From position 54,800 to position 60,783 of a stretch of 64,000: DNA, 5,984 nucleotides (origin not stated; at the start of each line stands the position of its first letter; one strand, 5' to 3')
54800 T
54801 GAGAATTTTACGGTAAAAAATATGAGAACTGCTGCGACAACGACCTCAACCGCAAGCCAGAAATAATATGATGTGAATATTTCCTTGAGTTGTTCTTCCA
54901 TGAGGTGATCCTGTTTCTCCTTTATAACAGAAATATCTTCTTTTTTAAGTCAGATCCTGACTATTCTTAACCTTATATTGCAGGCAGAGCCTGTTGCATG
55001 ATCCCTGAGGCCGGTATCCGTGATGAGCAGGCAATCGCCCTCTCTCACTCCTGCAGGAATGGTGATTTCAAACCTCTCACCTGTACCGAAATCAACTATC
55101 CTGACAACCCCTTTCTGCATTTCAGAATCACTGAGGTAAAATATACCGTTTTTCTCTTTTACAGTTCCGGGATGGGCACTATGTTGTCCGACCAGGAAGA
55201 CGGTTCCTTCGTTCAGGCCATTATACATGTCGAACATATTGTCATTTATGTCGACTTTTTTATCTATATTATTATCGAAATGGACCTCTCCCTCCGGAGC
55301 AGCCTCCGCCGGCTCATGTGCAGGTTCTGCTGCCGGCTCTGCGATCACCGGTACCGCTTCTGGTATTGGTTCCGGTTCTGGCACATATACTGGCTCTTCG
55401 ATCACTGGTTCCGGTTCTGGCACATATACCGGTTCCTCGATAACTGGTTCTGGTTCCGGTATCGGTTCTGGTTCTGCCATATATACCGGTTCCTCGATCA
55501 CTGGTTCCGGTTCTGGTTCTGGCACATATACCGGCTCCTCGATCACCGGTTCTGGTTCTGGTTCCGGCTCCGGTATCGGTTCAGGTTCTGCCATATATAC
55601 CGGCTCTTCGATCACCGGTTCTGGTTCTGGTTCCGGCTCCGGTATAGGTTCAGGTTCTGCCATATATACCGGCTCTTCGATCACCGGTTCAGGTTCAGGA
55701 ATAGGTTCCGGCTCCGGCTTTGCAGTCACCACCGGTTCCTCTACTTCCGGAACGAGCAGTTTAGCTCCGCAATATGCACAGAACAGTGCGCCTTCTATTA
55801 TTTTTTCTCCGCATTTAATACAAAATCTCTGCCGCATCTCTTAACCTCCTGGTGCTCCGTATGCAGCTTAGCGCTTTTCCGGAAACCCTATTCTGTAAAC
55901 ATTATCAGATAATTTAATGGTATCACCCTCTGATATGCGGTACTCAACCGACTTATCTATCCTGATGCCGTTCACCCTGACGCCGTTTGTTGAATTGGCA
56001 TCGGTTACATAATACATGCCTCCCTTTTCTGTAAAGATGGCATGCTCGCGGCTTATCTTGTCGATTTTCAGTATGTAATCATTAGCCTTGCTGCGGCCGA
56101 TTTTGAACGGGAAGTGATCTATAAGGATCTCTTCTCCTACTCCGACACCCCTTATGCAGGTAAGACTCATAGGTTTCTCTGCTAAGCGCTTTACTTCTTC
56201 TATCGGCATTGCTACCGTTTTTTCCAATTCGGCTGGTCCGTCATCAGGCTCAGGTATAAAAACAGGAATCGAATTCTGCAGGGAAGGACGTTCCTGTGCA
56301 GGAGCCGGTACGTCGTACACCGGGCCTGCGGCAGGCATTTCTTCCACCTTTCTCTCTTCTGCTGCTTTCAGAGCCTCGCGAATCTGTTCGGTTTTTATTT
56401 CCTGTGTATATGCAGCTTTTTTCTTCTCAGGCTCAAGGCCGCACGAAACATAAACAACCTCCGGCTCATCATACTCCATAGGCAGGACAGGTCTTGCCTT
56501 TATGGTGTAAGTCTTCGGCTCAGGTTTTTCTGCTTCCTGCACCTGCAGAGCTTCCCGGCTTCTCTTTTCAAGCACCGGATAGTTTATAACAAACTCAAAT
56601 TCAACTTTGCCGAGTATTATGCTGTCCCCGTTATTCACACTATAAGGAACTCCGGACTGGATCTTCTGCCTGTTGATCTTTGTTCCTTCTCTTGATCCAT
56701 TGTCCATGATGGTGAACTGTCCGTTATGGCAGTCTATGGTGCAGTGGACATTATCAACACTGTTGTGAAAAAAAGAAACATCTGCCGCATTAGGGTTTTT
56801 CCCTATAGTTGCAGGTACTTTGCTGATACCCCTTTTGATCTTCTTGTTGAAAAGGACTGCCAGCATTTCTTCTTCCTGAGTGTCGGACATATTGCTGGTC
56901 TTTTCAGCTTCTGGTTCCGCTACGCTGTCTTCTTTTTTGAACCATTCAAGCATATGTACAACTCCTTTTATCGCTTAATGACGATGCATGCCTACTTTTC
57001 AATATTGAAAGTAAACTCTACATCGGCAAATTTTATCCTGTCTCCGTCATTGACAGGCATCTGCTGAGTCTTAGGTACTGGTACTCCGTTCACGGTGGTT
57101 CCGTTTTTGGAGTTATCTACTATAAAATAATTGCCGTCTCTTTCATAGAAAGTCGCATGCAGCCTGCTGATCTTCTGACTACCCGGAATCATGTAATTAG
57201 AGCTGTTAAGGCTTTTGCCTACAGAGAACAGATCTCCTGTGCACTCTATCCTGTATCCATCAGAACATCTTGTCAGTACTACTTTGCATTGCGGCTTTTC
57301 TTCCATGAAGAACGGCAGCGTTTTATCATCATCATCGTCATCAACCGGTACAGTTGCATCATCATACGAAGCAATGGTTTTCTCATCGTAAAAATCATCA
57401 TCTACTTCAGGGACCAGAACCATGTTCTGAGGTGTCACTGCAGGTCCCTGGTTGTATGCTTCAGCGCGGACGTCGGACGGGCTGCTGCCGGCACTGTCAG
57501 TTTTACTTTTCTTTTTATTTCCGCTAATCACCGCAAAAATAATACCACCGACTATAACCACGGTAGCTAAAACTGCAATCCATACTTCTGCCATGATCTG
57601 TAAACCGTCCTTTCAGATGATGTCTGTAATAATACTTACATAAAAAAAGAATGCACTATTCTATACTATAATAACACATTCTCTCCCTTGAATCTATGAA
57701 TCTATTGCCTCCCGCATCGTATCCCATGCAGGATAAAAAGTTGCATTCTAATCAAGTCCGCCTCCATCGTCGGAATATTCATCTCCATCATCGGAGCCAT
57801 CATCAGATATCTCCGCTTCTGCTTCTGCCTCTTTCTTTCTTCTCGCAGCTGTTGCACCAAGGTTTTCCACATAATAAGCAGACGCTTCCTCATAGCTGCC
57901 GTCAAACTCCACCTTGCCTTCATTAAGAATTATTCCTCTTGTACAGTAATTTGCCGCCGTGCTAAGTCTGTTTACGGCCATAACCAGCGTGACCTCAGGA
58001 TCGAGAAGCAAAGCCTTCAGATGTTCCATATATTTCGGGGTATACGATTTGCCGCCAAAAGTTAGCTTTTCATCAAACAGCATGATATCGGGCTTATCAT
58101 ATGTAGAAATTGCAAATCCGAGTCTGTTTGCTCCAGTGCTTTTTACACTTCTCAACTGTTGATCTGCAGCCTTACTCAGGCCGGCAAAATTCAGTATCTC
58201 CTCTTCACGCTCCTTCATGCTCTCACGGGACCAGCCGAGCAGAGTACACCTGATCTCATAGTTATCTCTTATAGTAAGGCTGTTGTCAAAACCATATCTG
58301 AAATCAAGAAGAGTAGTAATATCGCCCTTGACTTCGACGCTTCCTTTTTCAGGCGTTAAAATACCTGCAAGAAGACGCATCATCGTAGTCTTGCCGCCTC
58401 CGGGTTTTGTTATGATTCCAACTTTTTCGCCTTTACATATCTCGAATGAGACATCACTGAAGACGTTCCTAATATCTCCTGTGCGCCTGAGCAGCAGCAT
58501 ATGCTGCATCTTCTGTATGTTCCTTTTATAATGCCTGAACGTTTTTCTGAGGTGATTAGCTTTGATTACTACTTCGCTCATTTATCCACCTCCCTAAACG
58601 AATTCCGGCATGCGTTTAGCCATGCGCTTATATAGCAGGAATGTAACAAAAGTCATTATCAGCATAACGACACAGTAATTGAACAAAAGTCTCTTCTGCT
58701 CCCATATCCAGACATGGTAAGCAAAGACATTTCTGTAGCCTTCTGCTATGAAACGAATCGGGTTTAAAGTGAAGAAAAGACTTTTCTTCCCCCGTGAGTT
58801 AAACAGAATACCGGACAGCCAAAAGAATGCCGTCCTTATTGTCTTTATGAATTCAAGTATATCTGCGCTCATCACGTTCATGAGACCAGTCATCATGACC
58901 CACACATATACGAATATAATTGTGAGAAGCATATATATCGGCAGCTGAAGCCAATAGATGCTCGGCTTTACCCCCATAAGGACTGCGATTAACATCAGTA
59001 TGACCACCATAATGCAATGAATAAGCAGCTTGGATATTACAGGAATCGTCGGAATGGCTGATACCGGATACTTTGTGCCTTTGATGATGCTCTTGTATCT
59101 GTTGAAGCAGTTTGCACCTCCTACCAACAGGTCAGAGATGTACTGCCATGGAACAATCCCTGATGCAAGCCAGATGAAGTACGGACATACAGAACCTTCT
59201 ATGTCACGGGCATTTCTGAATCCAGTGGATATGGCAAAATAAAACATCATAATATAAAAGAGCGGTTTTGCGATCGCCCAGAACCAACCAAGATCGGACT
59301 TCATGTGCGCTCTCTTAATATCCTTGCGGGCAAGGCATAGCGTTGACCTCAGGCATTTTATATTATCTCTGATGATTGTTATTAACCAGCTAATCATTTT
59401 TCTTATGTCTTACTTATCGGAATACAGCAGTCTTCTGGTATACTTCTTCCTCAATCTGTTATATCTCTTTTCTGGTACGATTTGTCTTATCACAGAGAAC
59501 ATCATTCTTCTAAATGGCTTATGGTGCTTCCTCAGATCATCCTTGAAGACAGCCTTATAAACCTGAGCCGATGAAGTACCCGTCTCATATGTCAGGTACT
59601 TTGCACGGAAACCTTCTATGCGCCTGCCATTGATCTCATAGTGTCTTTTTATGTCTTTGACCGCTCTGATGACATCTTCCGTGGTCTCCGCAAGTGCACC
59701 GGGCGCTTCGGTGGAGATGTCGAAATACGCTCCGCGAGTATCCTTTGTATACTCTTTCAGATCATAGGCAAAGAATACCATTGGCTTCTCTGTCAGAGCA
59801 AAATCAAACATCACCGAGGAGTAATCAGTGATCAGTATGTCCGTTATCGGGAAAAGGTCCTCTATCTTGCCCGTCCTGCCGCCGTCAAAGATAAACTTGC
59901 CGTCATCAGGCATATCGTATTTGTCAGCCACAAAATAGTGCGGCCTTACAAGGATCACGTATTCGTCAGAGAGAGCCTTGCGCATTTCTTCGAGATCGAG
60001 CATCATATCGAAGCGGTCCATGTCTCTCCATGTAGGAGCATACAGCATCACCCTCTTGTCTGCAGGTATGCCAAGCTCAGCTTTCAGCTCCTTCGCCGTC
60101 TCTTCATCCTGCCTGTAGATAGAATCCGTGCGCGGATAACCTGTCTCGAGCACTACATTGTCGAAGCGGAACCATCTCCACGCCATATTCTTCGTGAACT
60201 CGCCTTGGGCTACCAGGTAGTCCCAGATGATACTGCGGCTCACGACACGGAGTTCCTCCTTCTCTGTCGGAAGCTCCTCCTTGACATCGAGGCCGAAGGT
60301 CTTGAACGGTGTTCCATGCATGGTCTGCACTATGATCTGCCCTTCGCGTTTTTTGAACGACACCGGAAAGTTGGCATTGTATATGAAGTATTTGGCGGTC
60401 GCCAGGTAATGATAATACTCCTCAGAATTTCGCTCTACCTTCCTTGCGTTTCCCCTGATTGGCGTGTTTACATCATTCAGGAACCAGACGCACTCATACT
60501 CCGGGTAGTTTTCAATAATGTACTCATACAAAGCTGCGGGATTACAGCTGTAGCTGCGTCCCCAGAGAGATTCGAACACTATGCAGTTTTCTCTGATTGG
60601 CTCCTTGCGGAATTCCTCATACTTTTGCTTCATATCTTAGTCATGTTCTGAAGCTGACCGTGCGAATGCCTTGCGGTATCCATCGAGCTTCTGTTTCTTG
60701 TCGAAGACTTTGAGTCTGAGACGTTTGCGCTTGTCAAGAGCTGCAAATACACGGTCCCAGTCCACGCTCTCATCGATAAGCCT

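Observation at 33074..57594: T7SSb-like secretion locus with EssC, YukD and WXG100 but no recognisable EssA, EssB or EsaA; FHA, LytTR, kinase and pseudo-protease genes occupy the operon instead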

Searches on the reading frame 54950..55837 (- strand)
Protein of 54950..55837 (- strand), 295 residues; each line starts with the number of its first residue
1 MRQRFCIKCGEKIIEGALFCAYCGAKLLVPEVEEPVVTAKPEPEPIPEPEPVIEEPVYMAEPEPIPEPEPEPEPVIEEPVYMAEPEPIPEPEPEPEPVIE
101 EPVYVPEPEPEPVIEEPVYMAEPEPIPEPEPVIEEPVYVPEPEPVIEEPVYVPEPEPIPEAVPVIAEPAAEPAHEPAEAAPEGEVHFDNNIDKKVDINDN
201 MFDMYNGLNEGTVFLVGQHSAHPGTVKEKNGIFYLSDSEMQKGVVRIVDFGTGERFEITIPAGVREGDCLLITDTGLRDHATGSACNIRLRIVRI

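Call 3: search_protein_families(library=pfam, proteins=[window:54950-55837:-], max_evalue=0.01)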
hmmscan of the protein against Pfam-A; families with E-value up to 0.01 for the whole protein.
window:54950-55837:- (295 aa): 3 families
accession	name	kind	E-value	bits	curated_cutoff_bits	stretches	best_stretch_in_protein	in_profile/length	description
PF13240.11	Zn_Ribbon_1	-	2.3e-07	30.8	25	1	5-27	1-23/23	zinc-ribbon domain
PF13248.11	Zn_ribbon_3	-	0.00027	20.7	27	1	6-27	5-26/26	zinc-ribbon domain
PF12773.13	DZR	-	0.0011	19.6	27.3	1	6-24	27-45/45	Double zinc ribbon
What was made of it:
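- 54950..55837 (-): Zn-ribbon protein (295 aa) with a Pro/Glu-rich tandem-repeat linker and a small C-terminal domain. Pfam Zn_Ribbon_1 (call 3).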

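Call 5: search_protein_families(library=ncbifam, proteins=[window:54950-55837:-], max_evalue=0.1)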
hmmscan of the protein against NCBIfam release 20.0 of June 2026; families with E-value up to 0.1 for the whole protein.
window:54950-55837:- (295 aa): 4 families
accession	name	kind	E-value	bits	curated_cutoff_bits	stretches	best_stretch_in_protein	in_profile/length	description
NF008084.0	PRK10819.1-5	equivalog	0.0024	17.8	315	0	78-113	66-101/249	TonB system transport protein TonB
NF045510.1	4Cys_prefix_kin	domain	0.004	17.4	24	0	2-12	15-25/26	4-Cys prefix domain-containing protein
NF010892.0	PRK14299.1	equivalog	0.013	14.7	392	1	182-276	85-178/291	chaperone protein DnaJ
NF049861.1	SCO2400_fam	subfamily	0.03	14.9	55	1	5-57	3-46/136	SCO2400 family protein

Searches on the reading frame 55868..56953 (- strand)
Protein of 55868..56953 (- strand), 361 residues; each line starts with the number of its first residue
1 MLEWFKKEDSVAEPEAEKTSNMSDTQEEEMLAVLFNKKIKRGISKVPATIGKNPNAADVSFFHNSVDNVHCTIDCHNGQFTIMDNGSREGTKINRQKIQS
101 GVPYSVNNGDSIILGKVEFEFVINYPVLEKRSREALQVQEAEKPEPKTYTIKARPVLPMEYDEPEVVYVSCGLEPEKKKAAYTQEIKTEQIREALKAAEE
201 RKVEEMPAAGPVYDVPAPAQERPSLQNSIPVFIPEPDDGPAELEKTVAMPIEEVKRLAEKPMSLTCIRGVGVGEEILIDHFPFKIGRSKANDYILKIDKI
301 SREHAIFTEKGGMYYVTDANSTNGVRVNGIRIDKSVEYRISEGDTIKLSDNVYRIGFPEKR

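Call 3: search_protein_families(library=pfam, proteins=[window:55868-56953:-], max_evalue=0.01)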
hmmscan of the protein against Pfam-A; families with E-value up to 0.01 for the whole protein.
window:55868-56953:- (361 aa): 2 families
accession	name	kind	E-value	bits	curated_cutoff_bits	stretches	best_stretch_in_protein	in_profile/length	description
PF00498.31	FHA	-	3.2e-33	114.4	20.7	2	284-348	2-66/67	FHA domain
PF16697.10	Yop-YscD_cpl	-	7.2e-16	58.7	33.2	2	48-122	19-91/94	Inner membrane component of T3SS, cytoplasmic domain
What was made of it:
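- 55868..56953 (-): Cytoplasmic double-FHA protein (361 aa). The N-terminal FHA is degenerate; the C-terminal FHA has a canonical phosphothreonine pocket. Pfam FHA, two stretches, E=3e-33 (call 3).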

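Call 5: search_protein_families(library=ncbifam, proteins=[window:55868-56953:-], max_evalue=0.1)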
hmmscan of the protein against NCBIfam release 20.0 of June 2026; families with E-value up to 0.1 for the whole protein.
window:55868-56953:- (361 aa): 6 families
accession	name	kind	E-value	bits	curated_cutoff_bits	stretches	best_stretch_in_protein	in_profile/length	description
TIGR03354.1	VI_FHA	hypoth_equivalog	1.1e-22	81.5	120.25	2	278-350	21-96/420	type VI secretion system-associated FHA domain protein TagH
NF049868.1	FhaB_Rv0019c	equivalog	2.2e-18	66.8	125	2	251-347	56-150/158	FHA domain-containing protein FhaB/FipA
NF041660.2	oxygluDhInhib_OdhI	equivalog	3.2e-15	56.2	200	2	248-347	23-119/130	oxoglutarate dehydrogenase inhibitor Odhl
NF033760.1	gliding_GltG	equivalog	5.1e-12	45.1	650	2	64-224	41-184/650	adventurous gliding motility protein GltG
NF052403.1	ESX1TransRegEspM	equivalog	1.2e-06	27.7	550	2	275-350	23-94/367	ESX-1 type VII secretion system transcriptional regulator EspM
NF052573.1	HisKinEspAMyxo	equivalog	2.4e-06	25.9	1400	1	273-349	38-112/755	serine histidine kinase EspA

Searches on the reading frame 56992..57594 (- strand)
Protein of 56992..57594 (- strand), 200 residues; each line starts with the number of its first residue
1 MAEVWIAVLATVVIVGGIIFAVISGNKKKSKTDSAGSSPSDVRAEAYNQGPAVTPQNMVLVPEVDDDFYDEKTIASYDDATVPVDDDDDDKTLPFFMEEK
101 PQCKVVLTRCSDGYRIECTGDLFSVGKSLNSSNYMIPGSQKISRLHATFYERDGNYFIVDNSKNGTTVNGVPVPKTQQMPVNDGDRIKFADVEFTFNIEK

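Call 3: search_protein_families(library=pfam, proteins=[window:56992-57594:-], max_evalue=0.01)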
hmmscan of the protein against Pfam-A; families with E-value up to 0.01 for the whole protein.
window:56992-57594:- (200 aa): 2 families
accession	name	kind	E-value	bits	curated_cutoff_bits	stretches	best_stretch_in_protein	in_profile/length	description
PF00498.31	FHA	-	6e-16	59.1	20.7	1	124-189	2-66/67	FHA domain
PF16697.10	Yop-YscD_cpl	-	0.0011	19.6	33.2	1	140-197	34-91/94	Inner membrane component of T3SS, cytoplasmic domain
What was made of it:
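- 56992..57594 (-): TM-FHA protein (200 aa): N-terminal membrane anchor, acidic linker, cytoplasmic FHA domain. Pfam FHA E=6e-16 (call 3).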

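Call 5: search_protein_families(library=ncbifam, proteins=[window:56992-57594:-], max_evalue=0.1)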
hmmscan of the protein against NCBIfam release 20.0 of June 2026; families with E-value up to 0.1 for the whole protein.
window:56992-57594:- (200 aa): 6 families
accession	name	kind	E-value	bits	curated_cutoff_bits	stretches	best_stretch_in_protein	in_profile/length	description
TIGR03354.1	VI_FHA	hypoth_equivalog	1.3e-09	38.4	120.25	1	123-197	26-102/420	type VI secretion system-associated FHA domain protein TagH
NF049868.1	FhaB_Rv0019c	equivalog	3.1e-05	24.1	125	1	106-184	71-148/158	FHA domain-containing protein FhaB/FipA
NF052403.1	ESX1TransRegEspM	equivalog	0.00011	21.2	550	1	106-191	14-94/367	ESX-1 type VII secretion system transcriptional regulator EspM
NF033760.1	gliding_GltG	equivalog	0.0032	16.1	650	1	138-193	39-93/650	adventurous gliding motility protein GltG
NF041660.2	oxygluDhInhib_OdhI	equivalog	0.0085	16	200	1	115-189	50-120/130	oxoglutarate dehydrogenase inhibitor Odhl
NF052573.1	HisKinEspAMyxo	equivalog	0.023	12.7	1400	1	141-191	64-113/755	serine histidine kinase EspA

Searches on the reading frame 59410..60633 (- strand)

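Call 23: search_protein_families(library=pfam, proteins=[window:59410-60633:-], max_evalue=0.001)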
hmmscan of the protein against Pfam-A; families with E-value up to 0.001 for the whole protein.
window:59410-60633:- (407 aa): 1 family
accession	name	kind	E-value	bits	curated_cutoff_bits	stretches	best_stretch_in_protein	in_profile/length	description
PF04464.20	Glyphos_transf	-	1.9e-107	359.9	22.1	1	9-364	7-367/367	CDP-Glycerol:Poly(glycerophosphate) glycerophosphotransferase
